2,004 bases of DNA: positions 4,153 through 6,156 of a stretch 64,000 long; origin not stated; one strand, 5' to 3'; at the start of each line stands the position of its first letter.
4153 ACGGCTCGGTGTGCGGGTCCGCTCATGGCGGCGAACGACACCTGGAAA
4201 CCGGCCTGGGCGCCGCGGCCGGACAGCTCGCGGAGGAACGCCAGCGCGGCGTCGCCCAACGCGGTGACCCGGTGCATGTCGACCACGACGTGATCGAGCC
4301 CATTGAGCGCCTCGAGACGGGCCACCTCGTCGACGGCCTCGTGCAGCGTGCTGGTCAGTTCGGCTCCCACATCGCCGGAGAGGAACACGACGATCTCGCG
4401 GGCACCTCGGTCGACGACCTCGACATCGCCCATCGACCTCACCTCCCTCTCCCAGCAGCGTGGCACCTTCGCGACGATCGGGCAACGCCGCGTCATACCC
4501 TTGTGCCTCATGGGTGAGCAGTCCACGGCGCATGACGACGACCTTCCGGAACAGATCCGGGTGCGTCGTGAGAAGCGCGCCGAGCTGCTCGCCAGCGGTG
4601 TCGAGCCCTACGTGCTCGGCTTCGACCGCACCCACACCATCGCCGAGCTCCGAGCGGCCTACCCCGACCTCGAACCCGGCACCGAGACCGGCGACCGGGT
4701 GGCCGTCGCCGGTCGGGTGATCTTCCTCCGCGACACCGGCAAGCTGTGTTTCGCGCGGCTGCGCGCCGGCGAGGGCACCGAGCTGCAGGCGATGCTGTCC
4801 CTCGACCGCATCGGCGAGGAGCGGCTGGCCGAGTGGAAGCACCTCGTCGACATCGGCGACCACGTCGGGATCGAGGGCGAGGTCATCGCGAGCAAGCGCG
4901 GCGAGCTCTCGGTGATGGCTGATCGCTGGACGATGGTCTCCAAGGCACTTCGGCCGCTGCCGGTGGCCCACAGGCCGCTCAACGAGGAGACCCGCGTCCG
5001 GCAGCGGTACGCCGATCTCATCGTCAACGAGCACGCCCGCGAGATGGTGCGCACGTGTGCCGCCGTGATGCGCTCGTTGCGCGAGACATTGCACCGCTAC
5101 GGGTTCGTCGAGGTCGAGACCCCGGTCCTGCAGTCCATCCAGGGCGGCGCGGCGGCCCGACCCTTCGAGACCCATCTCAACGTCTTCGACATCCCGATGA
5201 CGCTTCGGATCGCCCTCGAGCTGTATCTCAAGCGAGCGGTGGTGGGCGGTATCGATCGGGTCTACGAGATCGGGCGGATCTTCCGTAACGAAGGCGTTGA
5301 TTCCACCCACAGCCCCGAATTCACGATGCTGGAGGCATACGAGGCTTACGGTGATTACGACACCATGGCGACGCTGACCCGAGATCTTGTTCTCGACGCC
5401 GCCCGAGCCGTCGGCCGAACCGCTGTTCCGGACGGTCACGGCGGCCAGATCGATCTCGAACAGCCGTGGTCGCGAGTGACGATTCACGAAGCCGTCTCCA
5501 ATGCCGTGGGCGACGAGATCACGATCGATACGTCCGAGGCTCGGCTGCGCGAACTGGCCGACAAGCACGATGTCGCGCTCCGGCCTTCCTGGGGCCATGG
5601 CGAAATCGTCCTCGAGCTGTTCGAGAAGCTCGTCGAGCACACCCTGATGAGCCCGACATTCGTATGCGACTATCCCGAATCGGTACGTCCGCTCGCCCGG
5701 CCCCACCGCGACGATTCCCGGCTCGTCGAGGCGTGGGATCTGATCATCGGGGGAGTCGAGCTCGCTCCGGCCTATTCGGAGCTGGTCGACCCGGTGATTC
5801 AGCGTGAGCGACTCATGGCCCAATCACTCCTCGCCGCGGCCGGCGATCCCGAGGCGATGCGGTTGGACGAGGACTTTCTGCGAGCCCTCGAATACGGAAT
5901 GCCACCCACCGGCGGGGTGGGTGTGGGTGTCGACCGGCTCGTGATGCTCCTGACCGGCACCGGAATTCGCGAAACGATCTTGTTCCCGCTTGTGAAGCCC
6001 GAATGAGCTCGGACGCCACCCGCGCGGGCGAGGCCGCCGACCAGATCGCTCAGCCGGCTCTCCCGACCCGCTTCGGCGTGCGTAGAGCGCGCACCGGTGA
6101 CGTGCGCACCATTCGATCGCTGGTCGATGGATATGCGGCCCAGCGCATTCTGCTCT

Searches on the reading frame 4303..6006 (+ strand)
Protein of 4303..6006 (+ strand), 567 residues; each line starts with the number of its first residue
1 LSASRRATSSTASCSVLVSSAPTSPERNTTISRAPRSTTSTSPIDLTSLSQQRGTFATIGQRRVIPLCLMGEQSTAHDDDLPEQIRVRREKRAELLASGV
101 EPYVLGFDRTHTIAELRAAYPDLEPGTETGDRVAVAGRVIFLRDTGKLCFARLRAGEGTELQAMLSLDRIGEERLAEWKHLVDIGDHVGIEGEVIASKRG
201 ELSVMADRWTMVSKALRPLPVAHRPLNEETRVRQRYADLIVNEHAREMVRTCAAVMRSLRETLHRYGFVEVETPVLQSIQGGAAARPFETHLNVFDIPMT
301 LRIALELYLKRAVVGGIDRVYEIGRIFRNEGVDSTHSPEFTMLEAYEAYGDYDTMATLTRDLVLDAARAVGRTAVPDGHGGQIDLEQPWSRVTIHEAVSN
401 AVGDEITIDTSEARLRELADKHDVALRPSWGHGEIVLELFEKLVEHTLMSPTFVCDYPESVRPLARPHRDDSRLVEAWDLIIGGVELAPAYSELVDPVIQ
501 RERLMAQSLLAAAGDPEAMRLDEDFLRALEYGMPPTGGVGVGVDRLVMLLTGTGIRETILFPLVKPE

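Call 76: search_protein_families(library=ncbifam, proteins=[window:4303-6006:+], max_evalue=1e-8)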
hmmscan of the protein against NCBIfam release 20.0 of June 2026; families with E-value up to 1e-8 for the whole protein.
window:4303-6006:+ (567 aa): 14 families
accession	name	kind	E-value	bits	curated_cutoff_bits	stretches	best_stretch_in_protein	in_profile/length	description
NF002821.0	PRK02983.1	equivalog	9.2e-211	702.7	742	1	72-567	609-1101/1102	bifunctional lysylphosphatidylglycerol synthetase/lysine--tRNA ligase LysX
NF001756.1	PRK00484.1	subfamily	6.4e-188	625.4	468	1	83-567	2-488/488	lysine--tRNA ligase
TIGR00499.1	lysS_bact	equivalog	1.1e-147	492.7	427.6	1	82-566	3-494/496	lysine--tRNA ligase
NF009101.0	PRK12445.1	subfamily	3.9e-108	362.2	1026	1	79-566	13-503/505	lysine--tRNA ligase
TIGR00462.1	genX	equivalog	2.8e-54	184.7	286.9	1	252-553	4-295/304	EF-P lysine aminoacylase EpmA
NF006828.0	PRK09350.1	equivalog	2e-42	145.7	264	1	250-562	17-321/325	elongation factor P--(R)-beta-lysine ligase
NF003483.0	PRK05159.1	equivalog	1.6e-40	139.3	353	1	128-562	15-430/438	aspartate--tRNA(Asn) ligase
TIGR00458.1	aspS_nondisc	equivalog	9.7e-40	136.8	368.4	1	122-562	5-420/428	aspartate--tRNA(Asn) ligase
NF001750.0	PRK00476.1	equivalog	1.9e-33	115.6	443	2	127-375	15-270/590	aspartate--tRNA ligase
TIGR00459.1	aspS_bact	equivalog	3.5e-32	111.5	373.85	2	127-399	13-279/586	aspartate--tRNA ligase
NF003037.0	PRK03932.1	equivalog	8.2e-27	94.2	414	1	128-563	14-444/451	asparagine--tRNA ligase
TIGR00457.1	asnS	equivalog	7.2e-24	84.4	342.6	1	128-564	14-449/455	asparagine--tRNA ligase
NF009460.0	PRK12820.1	equivalog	9.4e-24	83.5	1379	1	226-404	151-317/723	bifunctional aspartyl-tRNA synthetase/aspartyl/glutamyl-tRNA amidotransferase subunit C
NF005052.0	PRK06462.1-1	equivalog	9e-11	41.4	368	1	239-558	39-340/353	asparagine synthetase A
